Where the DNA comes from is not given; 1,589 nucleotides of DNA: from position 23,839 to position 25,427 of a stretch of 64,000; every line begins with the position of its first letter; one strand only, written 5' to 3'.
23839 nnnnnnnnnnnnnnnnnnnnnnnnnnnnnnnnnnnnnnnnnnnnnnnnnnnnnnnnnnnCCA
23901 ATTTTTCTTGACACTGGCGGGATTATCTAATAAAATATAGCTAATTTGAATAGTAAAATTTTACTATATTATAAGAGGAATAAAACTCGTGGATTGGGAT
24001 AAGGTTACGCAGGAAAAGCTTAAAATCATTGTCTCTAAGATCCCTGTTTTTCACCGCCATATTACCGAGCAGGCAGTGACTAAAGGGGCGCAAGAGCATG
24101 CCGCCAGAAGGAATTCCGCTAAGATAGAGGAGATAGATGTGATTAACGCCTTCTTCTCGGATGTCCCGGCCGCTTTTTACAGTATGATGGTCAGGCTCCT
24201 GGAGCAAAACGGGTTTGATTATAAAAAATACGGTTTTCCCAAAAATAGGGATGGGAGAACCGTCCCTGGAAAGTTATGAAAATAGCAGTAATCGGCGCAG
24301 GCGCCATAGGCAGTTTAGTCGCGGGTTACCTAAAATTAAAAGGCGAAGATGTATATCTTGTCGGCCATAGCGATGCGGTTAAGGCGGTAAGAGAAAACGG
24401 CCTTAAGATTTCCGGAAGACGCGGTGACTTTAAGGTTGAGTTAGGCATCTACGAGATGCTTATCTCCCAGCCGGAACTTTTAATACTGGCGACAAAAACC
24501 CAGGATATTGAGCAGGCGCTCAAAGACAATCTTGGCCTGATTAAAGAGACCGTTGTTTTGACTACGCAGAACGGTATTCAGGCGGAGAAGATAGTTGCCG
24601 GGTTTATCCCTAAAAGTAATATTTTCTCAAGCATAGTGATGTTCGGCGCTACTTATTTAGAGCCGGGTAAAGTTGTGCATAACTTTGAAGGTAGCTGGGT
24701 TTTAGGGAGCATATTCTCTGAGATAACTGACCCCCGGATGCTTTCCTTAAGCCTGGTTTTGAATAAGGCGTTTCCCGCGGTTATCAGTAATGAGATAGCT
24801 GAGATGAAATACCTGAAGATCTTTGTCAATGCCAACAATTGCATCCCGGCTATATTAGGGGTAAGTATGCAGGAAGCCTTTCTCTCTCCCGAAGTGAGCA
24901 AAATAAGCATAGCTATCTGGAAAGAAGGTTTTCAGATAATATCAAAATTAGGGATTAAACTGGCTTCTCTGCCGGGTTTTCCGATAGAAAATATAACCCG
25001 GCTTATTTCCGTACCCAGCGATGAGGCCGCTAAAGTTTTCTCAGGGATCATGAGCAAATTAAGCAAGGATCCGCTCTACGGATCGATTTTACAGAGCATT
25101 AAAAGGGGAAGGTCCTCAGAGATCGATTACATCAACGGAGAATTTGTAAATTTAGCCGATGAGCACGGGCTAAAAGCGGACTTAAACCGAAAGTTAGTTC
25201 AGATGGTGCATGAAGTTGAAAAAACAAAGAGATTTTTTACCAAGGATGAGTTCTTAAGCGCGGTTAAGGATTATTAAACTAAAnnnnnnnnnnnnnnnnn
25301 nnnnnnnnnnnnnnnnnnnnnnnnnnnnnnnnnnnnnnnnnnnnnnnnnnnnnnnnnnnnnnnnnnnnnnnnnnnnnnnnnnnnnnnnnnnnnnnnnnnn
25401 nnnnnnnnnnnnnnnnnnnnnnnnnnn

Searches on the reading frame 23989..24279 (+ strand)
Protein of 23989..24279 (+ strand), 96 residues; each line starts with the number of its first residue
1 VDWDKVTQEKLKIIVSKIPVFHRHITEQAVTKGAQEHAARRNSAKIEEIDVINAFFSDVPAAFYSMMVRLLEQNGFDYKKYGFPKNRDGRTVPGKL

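Call 47: search_protein_families(library=pfam, proteins=[window:23989-24279:+], max_evalue=0.01)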
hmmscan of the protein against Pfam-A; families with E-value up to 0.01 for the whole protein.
window:23989-24279:+ (96 aa): 1 family
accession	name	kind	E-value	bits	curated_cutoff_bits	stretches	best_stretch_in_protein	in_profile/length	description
PF11084.13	DUF2621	-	9.7e-05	22.8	27.7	1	3-81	57-135/139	Protein of unknown function (DUF2621)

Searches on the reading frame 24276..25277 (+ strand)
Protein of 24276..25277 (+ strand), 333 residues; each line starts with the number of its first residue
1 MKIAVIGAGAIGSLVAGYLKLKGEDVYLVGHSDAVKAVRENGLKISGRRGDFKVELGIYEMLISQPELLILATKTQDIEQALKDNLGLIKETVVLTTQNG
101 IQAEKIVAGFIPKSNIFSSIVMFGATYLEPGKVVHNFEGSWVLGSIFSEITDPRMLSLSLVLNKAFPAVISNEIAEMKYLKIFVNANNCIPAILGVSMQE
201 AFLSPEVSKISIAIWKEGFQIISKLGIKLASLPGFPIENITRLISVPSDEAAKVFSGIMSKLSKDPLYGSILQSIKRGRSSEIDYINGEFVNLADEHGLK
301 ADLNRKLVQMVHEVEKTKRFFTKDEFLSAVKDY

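Call 3: search_protein_families(library=pfam, proteins=[window:24276-25277:+])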
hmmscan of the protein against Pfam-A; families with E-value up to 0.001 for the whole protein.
window:24276-25277:+ (333 aa): 3 families
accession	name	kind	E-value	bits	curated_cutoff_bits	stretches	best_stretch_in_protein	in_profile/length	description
PF02558.23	ApbA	-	6.3e-34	117.2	22.2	1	3-145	1-147/150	Ketopantoate reductase PanE/ApbA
PF08546.17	ApbA_C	-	4.3e-19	69.5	22.7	1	174-315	2-125/125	Ketopantoate reductase PanE/ApbA C terminal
PF03807.23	F420_oxidored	-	7.7e-05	23.7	21.6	1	2-100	1-94/94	NADP oxidoreductase coenzyme F420-dependent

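Call 4: search_protein_families(library=ncbifam, proteins=[window:24276-25277:+])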
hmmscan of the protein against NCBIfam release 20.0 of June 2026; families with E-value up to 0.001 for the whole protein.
window:24276-25277:+ (333 aa): 17 families
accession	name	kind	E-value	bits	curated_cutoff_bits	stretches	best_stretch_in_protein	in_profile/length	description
TIGR00745.1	apbA_panE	subfamily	3.9e-53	180.7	141.35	1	2-316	1-303/305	2-dehydropantoate 2-reductase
NF005092.1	PRK06522.2-3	equivalog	4.3e-42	144.3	500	1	1-315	1-295/296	2-dehydropantoate 2-reductase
NF006083.0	PRK08229.1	equivalog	2.2e-39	135.4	371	1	1-323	3-327/341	2-dehydropantoate 2-reductase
NF005088.0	PRK06522.1-2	subfamily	6.8e-37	127.2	371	1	1-318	1-305/308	2-dehydropantoate 2-reductase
NF005091.0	PRK06522.2-2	equivalog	5.2e-30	104.7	252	1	1-230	2-231/302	2-dehydropantoate 2-reductase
NF005087.0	PRK06522.1-1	equivalog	2.3e-23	82.7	351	2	1-190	1-186/296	2-dehydropantoate 2-reductase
NF005089.0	PRK06522.1-4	subfamily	4.7e-23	82.1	223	1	1-318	1-321/326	2-dehydropantoate 2-reductase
NF005093.0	PRK06522.2-4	equivalog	2.5e-18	66.5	308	1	1-197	4-202/304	2-dehydropantoate 2-reductase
NF004887.0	PRK06249.1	equivalog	1.2e-16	60.9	360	1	1-155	6-165/316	putative 2-dehydropantoate 2-reductase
NF004311.0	PRK05708.1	equivalog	5.8e-15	54.9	378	2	2-185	4-188/305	putative 2-dehydropantoate 2-reductase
NF005094.0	PRK06522.2-5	equivalog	6.9e-15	55.1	382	1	1-307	1-294/307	2-dehydropantoate 2-reductase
NF009543.0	PRK12921.1-5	equivalog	9.8e-12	44.6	339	1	1-149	1-153/305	oxidoreductase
NF009541.0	PRK12921.1-1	equivalog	4.9e-10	39.2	338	1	2-230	7-227/297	oxidoreductase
NF009542.0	PRK12921.1-4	equivalog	7.1e-08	32.1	288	1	1-229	2-216/286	oxidoreductase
NF005090.0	PRK06522.2-1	equivalog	8.2e-06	25.3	496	1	1-200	3-202/296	2-dehydropantoate 2-reductase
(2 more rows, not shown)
